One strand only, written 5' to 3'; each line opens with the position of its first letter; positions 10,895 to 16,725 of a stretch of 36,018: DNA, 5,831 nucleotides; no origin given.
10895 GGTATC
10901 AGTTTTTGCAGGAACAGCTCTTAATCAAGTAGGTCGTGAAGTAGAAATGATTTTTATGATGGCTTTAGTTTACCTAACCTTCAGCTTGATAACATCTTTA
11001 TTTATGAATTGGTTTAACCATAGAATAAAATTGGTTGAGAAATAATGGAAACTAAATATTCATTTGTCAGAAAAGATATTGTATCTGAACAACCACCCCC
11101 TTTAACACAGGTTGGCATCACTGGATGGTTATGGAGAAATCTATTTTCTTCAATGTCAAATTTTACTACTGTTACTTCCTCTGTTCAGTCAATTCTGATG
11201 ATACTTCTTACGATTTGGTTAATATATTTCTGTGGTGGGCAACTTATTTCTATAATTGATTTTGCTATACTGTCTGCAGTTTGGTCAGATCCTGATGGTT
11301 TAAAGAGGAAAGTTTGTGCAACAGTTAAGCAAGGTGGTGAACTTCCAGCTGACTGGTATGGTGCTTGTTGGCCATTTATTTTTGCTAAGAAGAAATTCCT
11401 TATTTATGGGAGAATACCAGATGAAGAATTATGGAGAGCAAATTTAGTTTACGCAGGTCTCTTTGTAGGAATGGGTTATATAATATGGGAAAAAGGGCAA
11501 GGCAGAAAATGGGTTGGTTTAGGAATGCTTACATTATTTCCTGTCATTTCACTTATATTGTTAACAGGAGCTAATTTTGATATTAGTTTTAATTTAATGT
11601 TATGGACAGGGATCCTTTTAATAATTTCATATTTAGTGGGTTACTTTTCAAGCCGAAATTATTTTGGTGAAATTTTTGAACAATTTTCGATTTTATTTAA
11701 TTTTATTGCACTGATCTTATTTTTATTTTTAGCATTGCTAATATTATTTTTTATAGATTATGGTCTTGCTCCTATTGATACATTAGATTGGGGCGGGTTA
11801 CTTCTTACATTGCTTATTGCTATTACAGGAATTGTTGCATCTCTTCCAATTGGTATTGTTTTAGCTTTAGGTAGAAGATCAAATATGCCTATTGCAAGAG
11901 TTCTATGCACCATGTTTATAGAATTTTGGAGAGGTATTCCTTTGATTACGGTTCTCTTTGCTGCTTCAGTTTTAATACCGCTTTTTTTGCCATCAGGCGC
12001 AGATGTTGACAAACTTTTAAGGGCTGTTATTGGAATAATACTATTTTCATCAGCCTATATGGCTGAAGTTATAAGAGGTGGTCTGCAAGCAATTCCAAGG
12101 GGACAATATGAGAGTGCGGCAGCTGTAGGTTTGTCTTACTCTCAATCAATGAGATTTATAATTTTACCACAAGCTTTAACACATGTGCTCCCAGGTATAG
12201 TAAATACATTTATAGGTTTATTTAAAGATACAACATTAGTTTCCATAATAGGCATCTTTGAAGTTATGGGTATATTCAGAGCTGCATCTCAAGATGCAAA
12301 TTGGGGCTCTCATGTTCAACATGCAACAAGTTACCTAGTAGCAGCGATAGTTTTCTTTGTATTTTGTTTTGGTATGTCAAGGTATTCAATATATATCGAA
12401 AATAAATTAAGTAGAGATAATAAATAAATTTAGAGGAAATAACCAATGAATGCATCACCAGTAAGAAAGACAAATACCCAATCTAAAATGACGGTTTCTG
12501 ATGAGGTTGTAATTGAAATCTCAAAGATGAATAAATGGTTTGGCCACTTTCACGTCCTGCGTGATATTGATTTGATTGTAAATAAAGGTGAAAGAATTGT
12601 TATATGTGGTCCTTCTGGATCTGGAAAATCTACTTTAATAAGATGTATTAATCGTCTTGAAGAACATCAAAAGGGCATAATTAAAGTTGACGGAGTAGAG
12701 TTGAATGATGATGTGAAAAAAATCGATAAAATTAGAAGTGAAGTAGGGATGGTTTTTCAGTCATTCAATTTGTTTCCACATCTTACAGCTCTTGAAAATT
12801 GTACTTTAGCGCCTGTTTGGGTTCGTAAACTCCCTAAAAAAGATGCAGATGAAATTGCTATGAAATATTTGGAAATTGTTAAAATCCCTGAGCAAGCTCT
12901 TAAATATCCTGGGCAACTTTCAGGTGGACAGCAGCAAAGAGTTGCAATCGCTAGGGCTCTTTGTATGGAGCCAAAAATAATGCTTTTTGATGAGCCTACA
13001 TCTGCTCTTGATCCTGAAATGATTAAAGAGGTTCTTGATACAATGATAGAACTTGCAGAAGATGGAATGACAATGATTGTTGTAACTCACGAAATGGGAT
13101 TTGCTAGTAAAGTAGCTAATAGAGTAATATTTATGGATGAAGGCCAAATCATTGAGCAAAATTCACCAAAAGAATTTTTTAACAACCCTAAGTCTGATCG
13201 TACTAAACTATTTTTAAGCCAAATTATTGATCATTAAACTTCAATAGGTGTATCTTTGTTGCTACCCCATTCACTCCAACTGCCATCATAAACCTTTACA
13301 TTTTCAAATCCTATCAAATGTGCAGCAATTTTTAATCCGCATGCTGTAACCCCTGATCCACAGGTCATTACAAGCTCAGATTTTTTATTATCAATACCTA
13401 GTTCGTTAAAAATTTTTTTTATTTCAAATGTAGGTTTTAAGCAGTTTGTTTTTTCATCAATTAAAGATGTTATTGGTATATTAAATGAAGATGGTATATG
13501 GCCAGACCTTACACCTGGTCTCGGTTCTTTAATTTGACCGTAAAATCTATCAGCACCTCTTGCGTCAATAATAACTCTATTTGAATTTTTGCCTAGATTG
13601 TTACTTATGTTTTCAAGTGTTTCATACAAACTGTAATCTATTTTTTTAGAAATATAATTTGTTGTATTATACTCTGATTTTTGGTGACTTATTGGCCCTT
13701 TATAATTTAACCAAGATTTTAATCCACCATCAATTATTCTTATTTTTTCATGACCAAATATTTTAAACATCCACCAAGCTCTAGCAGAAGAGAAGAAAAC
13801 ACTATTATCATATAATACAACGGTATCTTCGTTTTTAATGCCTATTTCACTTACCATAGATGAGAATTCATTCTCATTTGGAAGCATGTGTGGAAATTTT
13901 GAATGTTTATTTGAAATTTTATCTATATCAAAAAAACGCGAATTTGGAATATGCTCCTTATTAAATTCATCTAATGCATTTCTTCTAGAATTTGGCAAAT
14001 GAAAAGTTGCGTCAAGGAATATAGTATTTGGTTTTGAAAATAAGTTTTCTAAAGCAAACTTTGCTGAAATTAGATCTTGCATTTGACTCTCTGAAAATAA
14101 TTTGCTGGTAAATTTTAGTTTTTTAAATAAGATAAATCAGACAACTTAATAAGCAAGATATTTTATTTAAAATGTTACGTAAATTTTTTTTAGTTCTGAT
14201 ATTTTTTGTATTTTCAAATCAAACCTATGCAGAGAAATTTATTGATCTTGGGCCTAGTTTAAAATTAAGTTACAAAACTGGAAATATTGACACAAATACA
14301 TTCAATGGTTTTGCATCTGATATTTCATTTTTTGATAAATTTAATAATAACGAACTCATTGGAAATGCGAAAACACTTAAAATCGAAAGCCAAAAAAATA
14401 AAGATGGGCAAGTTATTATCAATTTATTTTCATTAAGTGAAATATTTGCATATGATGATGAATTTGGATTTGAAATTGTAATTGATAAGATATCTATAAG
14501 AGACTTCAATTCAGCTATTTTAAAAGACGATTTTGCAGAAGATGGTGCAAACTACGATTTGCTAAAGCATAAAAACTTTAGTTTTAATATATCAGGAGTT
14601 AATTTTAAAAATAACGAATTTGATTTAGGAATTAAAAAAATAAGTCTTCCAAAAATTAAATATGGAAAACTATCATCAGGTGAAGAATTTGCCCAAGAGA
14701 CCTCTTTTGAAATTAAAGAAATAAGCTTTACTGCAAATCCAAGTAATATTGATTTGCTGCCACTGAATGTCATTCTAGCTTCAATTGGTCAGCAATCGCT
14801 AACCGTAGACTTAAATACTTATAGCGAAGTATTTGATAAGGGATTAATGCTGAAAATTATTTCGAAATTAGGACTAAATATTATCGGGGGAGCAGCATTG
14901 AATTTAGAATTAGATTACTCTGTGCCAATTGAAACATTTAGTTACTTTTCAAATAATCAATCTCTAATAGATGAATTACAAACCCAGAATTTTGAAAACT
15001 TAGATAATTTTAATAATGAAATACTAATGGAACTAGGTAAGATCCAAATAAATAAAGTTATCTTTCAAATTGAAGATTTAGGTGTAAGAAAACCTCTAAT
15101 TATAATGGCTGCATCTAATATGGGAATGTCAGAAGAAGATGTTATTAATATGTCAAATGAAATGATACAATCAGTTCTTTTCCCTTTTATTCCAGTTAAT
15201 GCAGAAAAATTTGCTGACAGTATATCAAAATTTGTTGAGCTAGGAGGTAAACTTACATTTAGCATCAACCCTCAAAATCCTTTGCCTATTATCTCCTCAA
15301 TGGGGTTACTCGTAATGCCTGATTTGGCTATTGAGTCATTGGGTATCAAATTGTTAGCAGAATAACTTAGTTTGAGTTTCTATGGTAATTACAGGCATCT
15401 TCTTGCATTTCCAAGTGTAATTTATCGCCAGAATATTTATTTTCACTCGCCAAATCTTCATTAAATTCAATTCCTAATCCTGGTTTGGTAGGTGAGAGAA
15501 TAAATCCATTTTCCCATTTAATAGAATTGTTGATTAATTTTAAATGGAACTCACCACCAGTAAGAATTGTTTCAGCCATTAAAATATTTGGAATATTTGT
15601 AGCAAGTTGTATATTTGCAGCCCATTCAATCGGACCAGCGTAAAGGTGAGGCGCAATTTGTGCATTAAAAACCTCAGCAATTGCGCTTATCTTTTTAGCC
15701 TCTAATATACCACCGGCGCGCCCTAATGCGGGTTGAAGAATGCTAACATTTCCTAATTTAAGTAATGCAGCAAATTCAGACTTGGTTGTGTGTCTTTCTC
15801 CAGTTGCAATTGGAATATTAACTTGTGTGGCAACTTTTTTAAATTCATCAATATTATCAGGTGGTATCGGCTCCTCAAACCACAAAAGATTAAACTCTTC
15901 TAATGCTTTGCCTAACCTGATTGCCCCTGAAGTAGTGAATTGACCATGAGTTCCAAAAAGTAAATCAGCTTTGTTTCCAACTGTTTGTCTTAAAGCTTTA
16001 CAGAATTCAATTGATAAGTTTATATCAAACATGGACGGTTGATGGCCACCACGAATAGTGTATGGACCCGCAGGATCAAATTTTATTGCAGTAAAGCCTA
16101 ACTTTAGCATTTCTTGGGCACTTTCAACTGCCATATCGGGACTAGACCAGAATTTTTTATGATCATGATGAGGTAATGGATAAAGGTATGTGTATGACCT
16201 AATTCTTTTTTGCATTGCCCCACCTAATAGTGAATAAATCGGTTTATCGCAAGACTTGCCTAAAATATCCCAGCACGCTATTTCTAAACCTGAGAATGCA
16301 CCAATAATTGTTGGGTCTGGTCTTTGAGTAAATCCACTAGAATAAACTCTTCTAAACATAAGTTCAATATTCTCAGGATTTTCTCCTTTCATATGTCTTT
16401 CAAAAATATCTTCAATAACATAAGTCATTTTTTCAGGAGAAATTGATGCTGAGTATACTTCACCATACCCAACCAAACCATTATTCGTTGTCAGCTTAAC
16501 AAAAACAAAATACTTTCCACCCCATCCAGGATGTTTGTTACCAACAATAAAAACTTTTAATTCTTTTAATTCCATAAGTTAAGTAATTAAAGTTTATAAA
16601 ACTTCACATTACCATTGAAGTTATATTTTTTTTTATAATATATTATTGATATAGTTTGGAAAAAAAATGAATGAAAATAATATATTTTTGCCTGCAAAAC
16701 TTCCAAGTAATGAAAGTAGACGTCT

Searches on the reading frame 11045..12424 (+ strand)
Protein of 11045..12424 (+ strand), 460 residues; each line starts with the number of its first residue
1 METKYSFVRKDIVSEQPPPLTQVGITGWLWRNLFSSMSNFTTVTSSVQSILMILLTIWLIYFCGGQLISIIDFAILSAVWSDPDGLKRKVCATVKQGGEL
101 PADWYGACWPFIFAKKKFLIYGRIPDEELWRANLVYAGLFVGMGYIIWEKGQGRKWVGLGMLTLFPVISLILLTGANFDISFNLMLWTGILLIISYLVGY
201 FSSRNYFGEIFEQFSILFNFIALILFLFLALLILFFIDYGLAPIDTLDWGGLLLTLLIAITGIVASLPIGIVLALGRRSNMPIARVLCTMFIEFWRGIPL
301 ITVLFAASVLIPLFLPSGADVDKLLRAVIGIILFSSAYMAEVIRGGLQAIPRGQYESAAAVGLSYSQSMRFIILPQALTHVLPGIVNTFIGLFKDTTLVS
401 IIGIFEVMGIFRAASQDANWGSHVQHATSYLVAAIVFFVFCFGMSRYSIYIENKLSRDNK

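Call 23: search_protein_families(library=ncbifam, proteins=[window:11045-12424:+], max_evalue=1e-25)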
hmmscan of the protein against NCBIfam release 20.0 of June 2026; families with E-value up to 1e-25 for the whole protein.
window:11045-12424:+ (460 aa): 4 families
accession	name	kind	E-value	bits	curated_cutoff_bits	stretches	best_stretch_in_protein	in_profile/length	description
NF011680.0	PRK15100.1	equivalog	2.4e-34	119.1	300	1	251-459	18-218/222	cystine ABC transporter permease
TIGR03003.1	ectoine_ehuD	equivalog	9.1e-31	107.4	205.2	1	251-414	16-176/212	ectoine/hydroxyectoine ABC transporter permease subunit EhuD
TIGR03004.1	ectoine_ehuC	equivalog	1.8e-29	103.1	196.95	1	249-459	8-210/214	ectoine/hydroxyectoine ABC transporter permease subunit EhuC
NF011687.0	PRK15107.1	equivalog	1.6e-26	93.6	318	1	249-453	17-221/224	glutamate/aspartate ABC transporter permease GltK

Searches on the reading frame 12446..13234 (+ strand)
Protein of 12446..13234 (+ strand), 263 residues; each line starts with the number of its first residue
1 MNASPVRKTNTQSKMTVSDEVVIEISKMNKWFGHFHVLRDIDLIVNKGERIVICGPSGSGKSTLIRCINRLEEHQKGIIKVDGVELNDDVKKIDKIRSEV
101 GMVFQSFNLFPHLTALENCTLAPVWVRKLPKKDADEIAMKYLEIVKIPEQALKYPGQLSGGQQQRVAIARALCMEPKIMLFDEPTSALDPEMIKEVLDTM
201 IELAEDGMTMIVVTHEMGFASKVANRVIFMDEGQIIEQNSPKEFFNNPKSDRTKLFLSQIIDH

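Call 23: search_protein_families(library=ncbifam, proteins=[window:12446-13234:+], max_evalue=1e-25)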
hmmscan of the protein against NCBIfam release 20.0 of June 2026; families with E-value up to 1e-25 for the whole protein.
window:12446-13234:+ (263 aa): 128 families (the best 25 are shown)
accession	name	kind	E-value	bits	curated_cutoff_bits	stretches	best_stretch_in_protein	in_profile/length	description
NF007027.0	PRK09493.1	equivalog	1.8e-96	322.1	379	1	22-259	1-238/240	glutamine ABC transporter ATP-binding protein GlnQ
TIGR03005.1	ectoine_ehuA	equivalog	1.8e-86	289.4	345.4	1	23-261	1-251/252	ectoine/hydroxyectoine ABC transporter ATP-binding protein EhuA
NF008428.0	PRK11264.1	equivalog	3.2e-86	288.6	406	1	22-261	3-248/250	L-cystine ABC transporter ATP-binding protein TcyN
NF007908.0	PRK10619.1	equivalog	1.5e-76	257.1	466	1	23-258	6-253/257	histidine ABC transporter ATP-binding protein HisP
NF008338.0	PRK11124.1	equivalog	2.3e-75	253.2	369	1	22-258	2-241/242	arginine ABC transporter ATP-binding protein ArtP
TIGR00972.1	3a0107s01c2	equivalog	2.7e-68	230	343.2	1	23-259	2-245/248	phosphate ABC transporter ATP-binding protein PstB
TIGR03265.1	PhnT2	equivalog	2.2e-61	208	457.7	1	22-251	4-229/353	putative 2-aminoethylphosphonate ABC transporter ATP-binding protein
TIGR02315.1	ABC_phnC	equivalog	1.2e-58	198.4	266.1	1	22-245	1-234/243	phosphonate ABC transporter ATP-binding protein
TIGR01186.1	proV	subfamily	3.9e-58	197.3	326.6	1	36-258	7-231/363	betaine/proline/choline family ABC transporter ATP-binding protein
NF006987.0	PRK09452.1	equivalog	3.2e-57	193.9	482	1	10-257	5-248/378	spermidine/putrescine ABC transporter ATP-binding protein PotA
TIGR00968.1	3a0106s01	subfamily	7e-57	192.7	342.75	1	23-257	1-231/237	sulfate ABC transporter ATP-binding protein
NF008105.0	PRK10851.1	equivalog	4.5e-55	186.8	502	1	22-259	2-239/362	sulfate/thiosulfate ABC transporter ATP-binding protein CysA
TIGR02982.1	heterocyst_DevA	subfamily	5.1e-55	186.4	295.8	1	22-235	1-219/220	ABC exporter ATP-binding subunit, DevA family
TIGR02314.1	ABC_MetN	equivalog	1.1e-53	182.5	499.7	1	23-259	2-243/343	methionine ABC transporter ATP-binding protein MetN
TIGR04521.1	ECF_ATPase_2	equivalog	6.8e-53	179.6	330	1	35-250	18-238/279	energy-coupling factor transporter ATPase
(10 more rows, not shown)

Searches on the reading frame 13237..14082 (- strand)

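Call 23: search_protein_families(library=ncbifam, proteins=[window:13237-14082:-], max_evalue=1e-25)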
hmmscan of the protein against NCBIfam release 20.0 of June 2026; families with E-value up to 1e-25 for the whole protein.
window:13237-14082:- (282 aa): 1 family
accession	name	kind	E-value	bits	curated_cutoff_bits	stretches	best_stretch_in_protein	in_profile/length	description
NF008557.0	PRK11493.1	equivalog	2.7e-70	236.6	250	1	12-281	13-278/281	3-mercaptopyruvate sulfurtransferase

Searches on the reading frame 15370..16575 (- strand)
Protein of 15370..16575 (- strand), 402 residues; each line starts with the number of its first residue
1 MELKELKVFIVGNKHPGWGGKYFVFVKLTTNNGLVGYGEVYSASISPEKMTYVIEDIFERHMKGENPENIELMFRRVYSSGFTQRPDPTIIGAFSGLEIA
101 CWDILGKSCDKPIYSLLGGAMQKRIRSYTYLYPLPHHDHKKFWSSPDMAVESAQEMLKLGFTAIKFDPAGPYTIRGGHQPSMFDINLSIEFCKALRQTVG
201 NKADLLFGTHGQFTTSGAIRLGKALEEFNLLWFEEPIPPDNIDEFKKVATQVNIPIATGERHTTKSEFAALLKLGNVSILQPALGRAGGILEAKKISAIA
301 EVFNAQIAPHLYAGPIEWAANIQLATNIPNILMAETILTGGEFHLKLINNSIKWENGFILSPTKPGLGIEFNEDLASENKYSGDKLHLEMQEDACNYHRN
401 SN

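Call 24: search_protein_families(library=pfam, proteins=[window:15370-16575:-], max_evalue=0.00001)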
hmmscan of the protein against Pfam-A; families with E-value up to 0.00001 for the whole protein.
window:15370-16575:- (402 aa): 2 families
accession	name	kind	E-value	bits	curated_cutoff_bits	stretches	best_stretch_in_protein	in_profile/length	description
PF13378.12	MR_MLE_C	-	6.6e-58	196.4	29.4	1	150-374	3-218/219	Enolase C-terminal domain-like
PF02746.21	MR_MLE_N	-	1.2e-12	48.5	22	1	22-118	27-117/117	Mandelate racemase / muconate lactonizing enzyme, N-terminal domain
